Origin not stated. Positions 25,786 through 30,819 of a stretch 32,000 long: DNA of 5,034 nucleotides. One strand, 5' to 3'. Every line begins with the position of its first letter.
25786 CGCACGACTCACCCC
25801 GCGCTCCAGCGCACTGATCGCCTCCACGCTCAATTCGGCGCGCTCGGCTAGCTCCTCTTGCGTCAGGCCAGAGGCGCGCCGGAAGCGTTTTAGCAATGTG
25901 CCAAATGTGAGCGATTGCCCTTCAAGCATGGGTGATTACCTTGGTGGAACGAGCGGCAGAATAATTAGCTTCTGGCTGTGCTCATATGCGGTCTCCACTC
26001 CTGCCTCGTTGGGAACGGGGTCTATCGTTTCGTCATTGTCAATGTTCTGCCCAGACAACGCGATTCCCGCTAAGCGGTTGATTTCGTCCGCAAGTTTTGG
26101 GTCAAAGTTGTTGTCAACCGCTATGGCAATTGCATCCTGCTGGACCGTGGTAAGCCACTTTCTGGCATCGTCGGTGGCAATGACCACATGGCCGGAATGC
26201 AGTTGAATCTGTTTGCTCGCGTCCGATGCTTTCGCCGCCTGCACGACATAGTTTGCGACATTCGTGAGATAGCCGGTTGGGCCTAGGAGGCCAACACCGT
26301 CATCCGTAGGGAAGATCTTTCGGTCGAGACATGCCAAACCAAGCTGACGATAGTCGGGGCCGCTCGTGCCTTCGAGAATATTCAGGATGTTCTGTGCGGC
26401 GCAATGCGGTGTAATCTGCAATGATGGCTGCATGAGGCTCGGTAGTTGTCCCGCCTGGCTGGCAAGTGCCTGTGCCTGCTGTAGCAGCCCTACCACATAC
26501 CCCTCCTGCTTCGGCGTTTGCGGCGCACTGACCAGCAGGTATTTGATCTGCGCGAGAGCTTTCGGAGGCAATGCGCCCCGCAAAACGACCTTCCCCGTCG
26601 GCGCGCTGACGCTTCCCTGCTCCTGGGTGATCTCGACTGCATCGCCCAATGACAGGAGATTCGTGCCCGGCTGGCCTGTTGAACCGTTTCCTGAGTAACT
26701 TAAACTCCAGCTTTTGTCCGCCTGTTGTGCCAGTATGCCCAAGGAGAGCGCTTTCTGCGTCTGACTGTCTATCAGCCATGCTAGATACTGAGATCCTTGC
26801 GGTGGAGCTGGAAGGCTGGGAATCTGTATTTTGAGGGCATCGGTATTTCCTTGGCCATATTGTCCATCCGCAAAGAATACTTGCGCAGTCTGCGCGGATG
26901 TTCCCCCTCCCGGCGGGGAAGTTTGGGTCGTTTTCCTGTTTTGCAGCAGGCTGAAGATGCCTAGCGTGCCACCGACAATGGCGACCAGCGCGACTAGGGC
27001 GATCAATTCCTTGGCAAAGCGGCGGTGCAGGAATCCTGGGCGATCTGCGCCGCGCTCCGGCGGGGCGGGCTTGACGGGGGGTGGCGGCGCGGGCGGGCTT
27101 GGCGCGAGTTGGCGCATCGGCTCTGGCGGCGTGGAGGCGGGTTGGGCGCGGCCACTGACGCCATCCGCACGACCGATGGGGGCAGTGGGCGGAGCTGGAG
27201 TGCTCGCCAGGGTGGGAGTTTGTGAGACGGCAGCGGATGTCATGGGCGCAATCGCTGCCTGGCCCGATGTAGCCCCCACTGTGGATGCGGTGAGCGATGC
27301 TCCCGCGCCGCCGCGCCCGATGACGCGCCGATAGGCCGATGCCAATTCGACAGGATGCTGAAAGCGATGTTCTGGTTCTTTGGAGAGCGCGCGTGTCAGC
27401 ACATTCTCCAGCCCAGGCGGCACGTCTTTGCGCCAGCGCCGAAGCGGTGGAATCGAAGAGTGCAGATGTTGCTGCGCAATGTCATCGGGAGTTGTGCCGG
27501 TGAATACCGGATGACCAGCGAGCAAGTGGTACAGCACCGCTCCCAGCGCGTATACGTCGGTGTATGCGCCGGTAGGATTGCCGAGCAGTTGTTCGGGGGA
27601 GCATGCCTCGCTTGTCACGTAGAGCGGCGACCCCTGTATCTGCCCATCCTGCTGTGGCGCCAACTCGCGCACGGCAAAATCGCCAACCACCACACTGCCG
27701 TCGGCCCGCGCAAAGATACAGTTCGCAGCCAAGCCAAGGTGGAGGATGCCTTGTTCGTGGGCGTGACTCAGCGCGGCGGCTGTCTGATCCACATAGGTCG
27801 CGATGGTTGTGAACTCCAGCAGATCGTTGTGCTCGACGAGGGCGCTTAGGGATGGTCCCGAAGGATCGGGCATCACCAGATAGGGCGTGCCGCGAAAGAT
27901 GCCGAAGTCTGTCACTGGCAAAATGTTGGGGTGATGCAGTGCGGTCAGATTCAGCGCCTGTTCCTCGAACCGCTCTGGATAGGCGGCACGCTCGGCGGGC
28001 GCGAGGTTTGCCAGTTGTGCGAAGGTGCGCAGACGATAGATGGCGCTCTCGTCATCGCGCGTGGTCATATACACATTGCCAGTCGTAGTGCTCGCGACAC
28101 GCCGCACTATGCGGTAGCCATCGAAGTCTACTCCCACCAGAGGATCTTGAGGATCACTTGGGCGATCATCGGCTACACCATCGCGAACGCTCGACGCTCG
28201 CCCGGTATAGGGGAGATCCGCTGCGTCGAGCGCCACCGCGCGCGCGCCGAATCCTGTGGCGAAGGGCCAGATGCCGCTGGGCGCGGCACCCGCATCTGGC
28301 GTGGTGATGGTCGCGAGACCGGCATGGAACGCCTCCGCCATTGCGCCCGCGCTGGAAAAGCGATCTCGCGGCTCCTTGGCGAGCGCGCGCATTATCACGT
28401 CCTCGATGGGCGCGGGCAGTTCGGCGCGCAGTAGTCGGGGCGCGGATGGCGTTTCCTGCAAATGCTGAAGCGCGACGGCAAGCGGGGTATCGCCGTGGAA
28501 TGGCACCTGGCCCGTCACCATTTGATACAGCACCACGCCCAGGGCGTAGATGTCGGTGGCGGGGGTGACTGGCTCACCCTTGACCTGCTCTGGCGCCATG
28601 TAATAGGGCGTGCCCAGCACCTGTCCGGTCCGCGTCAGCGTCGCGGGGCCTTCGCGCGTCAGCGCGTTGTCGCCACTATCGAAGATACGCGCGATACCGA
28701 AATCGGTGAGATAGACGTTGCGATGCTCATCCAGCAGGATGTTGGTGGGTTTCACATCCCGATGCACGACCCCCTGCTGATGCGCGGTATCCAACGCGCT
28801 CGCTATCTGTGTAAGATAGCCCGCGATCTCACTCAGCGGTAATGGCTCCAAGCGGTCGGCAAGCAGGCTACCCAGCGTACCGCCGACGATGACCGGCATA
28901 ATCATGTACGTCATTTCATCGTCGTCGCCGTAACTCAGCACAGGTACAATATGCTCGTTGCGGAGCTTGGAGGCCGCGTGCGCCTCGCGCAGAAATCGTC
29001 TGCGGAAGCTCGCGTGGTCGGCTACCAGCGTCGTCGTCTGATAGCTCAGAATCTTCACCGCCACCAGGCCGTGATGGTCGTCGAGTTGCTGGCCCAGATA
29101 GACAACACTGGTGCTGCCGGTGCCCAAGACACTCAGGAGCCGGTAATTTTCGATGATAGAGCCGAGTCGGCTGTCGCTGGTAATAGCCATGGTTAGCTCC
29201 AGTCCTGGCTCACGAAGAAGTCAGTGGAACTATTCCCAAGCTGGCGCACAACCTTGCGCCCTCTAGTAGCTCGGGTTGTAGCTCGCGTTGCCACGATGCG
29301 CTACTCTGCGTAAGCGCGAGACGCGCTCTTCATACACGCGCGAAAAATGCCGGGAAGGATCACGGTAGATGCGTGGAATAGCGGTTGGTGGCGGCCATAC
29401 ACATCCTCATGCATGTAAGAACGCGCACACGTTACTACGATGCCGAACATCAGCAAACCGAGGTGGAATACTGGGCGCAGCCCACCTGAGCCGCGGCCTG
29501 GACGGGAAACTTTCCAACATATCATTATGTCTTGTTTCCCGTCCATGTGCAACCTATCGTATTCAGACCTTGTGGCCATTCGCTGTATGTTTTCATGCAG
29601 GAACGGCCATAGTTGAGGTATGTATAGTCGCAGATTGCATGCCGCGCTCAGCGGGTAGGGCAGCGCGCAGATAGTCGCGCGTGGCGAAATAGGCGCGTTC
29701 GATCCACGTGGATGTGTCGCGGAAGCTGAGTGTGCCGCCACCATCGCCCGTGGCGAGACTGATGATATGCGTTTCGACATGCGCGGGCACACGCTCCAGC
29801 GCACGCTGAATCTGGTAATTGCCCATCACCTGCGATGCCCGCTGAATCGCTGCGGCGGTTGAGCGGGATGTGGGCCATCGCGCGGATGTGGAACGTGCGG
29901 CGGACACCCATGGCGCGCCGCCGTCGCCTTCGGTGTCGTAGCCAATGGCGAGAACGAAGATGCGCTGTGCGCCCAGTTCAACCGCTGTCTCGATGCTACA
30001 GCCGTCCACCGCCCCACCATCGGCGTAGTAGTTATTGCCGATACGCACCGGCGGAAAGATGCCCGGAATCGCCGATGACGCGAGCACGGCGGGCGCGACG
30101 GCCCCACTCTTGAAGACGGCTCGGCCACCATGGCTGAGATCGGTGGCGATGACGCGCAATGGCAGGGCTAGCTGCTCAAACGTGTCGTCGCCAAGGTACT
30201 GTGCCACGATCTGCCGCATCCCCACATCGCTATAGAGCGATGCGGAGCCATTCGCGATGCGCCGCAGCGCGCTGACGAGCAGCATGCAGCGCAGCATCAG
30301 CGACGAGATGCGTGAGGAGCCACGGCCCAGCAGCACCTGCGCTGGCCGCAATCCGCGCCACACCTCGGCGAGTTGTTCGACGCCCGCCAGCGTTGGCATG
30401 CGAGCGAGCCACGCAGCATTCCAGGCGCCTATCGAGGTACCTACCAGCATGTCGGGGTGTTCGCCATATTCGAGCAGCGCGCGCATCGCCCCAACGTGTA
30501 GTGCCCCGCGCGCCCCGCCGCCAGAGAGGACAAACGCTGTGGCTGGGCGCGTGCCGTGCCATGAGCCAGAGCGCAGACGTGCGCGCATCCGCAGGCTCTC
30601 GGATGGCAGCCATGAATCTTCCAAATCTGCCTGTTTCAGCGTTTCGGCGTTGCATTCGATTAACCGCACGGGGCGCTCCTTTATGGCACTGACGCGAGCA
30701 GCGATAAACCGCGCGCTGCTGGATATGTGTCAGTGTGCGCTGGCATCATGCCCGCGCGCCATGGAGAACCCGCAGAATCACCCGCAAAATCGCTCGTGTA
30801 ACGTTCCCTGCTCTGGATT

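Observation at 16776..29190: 12.4-kb same-strand module joining three signalling proteins to two ATP-grasp ligases, a four-domain ABC exporter and a tiny zinc-ribbon protein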

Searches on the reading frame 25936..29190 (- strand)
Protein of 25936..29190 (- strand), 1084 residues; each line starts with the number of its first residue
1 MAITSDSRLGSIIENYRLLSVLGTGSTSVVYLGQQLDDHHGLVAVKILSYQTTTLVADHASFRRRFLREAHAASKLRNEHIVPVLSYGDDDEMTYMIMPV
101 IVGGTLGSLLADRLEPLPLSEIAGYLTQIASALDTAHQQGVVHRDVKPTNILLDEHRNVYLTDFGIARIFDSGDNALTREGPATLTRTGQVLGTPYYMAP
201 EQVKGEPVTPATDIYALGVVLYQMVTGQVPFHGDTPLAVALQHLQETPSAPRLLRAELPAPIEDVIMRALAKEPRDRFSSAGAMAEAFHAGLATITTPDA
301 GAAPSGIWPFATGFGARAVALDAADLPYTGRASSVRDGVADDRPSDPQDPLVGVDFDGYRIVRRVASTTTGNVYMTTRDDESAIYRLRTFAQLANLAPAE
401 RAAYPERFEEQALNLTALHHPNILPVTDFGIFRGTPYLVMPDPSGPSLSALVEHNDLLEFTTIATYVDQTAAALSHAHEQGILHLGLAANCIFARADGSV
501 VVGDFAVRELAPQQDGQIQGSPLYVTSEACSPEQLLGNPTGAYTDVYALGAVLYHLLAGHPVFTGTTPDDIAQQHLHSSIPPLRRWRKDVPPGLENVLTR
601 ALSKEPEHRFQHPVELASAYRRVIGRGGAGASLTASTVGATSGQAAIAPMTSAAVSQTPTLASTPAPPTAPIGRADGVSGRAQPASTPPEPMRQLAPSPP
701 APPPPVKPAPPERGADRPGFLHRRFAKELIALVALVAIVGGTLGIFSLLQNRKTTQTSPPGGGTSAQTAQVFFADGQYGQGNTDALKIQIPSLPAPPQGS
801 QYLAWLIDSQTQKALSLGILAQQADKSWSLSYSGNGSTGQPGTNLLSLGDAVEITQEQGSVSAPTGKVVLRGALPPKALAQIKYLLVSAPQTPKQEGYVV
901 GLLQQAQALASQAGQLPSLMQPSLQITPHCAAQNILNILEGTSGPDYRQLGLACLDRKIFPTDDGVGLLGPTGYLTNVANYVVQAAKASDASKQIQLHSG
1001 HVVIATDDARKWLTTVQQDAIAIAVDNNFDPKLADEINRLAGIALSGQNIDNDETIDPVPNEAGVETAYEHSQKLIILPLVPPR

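Call 6: search_protein_families(library=pfam, proteins=[window:25936-29190:-], max_evalue=0.01)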
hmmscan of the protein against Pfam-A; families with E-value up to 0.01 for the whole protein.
window:25936-29190:- (1084 aa): 5 families
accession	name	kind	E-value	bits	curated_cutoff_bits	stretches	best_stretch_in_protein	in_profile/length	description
PF00069.31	Pkinase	-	4.9e-70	236.4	31.7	2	16-286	1-260/263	Protein kinase domain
PF07714.23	PK_Tyr_Ser-Thr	-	2.1e-48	165.3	23.1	2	18-278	3-249/258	Protein tyrosine and serine/threonine kinase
PF14531.12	Kinase-like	-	1.4e-06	28.3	25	1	135-239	160-259/289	Kinase-like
PF03109.22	ABC1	-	0.00022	20.9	22.9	1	92-171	141-218/244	ABC1 atypical kinase-like domain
PF01636.29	APH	-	0.0067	16.7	23.2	1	113-169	142-199/239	Phosphotransferase enzyme family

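Call 7: search_protein_families(library=ncbifam, proteins=[window:25936-29190:-], max_evalue=0.01)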
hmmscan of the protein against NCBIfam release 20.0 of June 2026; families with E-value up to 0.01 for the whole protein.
window:25936-29190:- (1084 aa): 19 families
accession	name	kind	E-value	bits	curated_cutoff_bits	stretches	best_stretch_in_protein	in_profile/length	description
NF033483.0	PknB_PASTA_kin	equivalog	2e-131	439.8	450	2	14-290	7-267/563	Stk1 family PASTA domain-containing Ser/Thr kinase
NF052427.1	StpK7MSMEG_1200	equivalog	2.1e-82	277.5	900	2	15-294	8-271/601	serine/threonine protein kinase StpK7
NF047741.1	antiphage_MADS6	equivalog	8.1e-67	226.1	460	2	12-299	187-468/612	methylation-associated defense system protein kinase MAD6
TIGR03903.1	TOMM_kin_cyc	equivalog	1.7e-61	208.4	705.75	2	43-290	6-246/1267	TOMM system kinase/cyclase fusion protein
NF009651.0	PRK13184.1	equivalog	5.9e-57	193.3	839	2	13-288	1-287/932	serine/threonine-protein kinase PknD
NF033442.0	BREX_PglW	equivalog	8.6e-37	126.4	990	2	16-367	206-522/1391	BREX system serine/threonine kinase PglW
NF038150.1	lanthi_synth_IV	equivalog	3.8e-34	118.1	650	2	58-287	231-453/851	class IV lanthionine synthetase LanL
NF053615.1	SerThrKinAfsKStmc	equivalog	6.4e-26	91.2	1300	1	13-303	12-279/809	protein serine/threonine kinase AfsK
NF038151.1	lanthi_synth_III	equivalog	2.1e-17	62.8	575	2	52-226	256-424/833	class III lanthionine synthetase LanKC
TIGR03724.2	arch_bud32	equivalog_domain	3.4e-10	39.8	125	1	58-170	32-134/193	KEOPS complex kinase/ATPase Bud32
NF011463.0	PRK14879.1-4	equivalog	1.6e-09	37.5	188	1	14-170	17-163/237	Kae1-associated kinase Bud32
NF043056.1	T4SS_LegK1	equivalog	1.4e-08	33.8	550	1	82-222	142-281/516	Dot/Icm T4SS effector kinase LegK1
NF011464.0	PRK14879.1-7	equivalog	3.9e-07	30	246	1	63-172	50-153/221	Kae1-associated kinase Bud32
NF007174.0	PRK09605.1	equivalog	6.2e-07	28.3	447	1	58-171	375-477/535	bifunctional N(6)-L-threonylcarbamoyladenine synthase/serine/threonine protein kinase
NF002475.0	PRK01723.1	equivalog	9.9e-07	28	142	1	126-167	149-190/241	3-deoxy-D-manno-octulosonic acid kinase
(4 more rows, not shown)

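Call 79: search_protein_families(library=padloc, proteins=[window:25936-29190:-], max_evalue=0.00001)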
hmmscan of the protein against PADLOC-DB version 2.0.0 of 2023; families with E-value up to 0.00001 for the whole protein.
window:25936-29190:- (1084 aa): 33 families (the best 25 are shown)
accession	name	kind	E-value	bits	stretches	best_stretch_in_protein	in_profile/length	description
PDLC04042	PD-T4-6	-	3e-130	432.1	2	12-292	7-273/292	-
PDLC04061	PD-T4-6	-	2e-121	405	2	14-318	16-310/510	-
PDLC04053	PD-T4-6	-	1.4e-119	397.2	2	11-299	6-279/311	-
PDLC04039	PD-T4-6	-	2.2e-118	394.2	2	1-349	1-334/458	-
PDLC04043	PD-T4-6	-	1.3e-115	385.1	2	8-307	9-294/452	-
PDLC04060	PD-T4-6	-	3e-113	377.3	2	12-288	6-266/486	-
PDLC04047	PD-T4-6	-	3.2e-107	356.4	2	12-290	8-271/327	-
PDLC04057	PD-T4-6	-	4.3e-104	347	2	10-294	3-273/443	-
PDLC04054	PD-T4-6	-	4.4e-104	346.6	2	10-302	6-286/347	-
PDLC04138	mad6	-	3e-101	338.3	2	10-286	47-309/659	mads_6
PDLC04041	PD-T4-6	-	2.2e-99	331.7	2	10-300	24-294/443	-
PDLC04048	PD-T4-6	-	4.8e-98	326.8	2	12-290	7-271/354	-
PDLC04052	PD-T4-6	-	1.1e-97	326.3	2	13-288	8-273/496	-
PDLC04040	PD-T4-6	-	5.8e-87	290.7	2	22-290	2-264/547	-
PDLC04050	PD-T4-6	-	3.1e-71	238.7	2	11-283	60-318/480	-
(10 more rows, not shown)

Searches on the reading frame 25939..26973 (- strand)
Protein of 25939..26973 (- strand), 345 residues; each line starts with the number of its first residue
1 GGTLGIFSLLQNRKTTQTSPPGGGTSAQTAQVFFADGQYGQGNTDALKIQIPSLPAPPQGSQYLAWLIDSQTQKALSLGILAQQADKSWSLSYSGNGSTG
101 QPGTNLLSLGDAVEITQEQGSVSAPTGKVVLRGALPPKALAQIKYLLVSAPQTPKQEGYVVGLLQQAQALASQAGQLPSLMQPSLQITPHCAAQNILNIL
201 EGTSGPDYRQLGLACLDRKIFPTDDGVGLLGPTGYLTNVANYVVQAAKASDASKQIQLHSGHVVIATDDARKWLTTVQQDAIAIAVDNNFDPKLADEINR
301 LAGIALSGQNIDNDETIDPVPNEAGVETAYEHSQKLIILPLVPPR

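Call 90: search_protein_families(library=pfam, proteins=[window:25939-26973:-], max_evalue=0.5)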
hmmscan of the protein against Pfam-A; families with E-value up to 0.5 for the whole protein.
window:25939-26973:- (345 aa): 1 family
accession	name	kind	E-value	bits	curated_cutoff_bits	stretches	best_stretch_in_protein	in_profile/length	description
PF10099.14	RskA_C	-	0.00024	21.8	29.4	1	45-128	59-134/135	Anti-sigma-K factor rskA, C-terminal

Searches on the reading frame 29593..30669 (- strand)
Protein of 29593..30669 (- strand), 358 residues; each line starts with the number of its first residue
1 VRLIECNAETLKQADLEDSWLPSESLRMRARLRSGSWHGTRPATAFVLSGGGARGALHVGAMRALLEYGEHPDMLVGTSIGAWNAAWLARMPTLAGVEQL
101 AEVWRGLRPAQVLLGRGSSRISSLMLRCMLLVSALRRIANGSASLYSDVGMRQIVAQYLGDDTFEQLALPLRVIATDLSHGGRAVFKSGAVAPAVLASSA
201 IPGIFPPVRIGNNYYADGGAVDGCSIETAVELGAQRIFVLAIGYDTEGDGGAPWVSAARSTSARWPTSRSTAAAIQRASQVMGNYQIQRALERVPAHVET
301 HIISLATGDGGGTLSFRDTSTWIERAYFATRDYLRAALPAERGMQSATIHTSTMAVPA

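Call 6: search_protein_families(library=pfam, proteins=[window:29593-30669:-], max_evalue=0.01)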
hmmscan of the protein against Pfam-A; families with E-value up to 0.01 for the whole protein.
window:29593-30669:- (358 aa): 1 family
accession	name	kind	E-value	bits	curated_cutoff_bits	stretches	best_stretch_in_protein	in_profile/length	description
PF01734.28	Patatin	-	5.3e-34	118.5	27.7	1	47-229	2-190/191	Patatin-like phospholipase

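Call 79: search_protein_families(library=padloc, proteins=[window:29593-30669:-], max_evalue=0.00001)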
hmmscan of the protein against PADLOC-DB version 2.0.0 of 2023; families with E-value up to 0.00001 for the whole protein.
window:29593-30669:- (358 aa): 2 families
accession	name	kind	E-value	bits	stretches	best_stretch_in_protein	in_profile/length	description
PDLC00758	Effector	-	2e-11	41.8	1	47-221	10-184/331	Phospholipase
PDLC00757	Effector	-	2.5e-10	38.2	1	37-221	4-189/331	Phospholipase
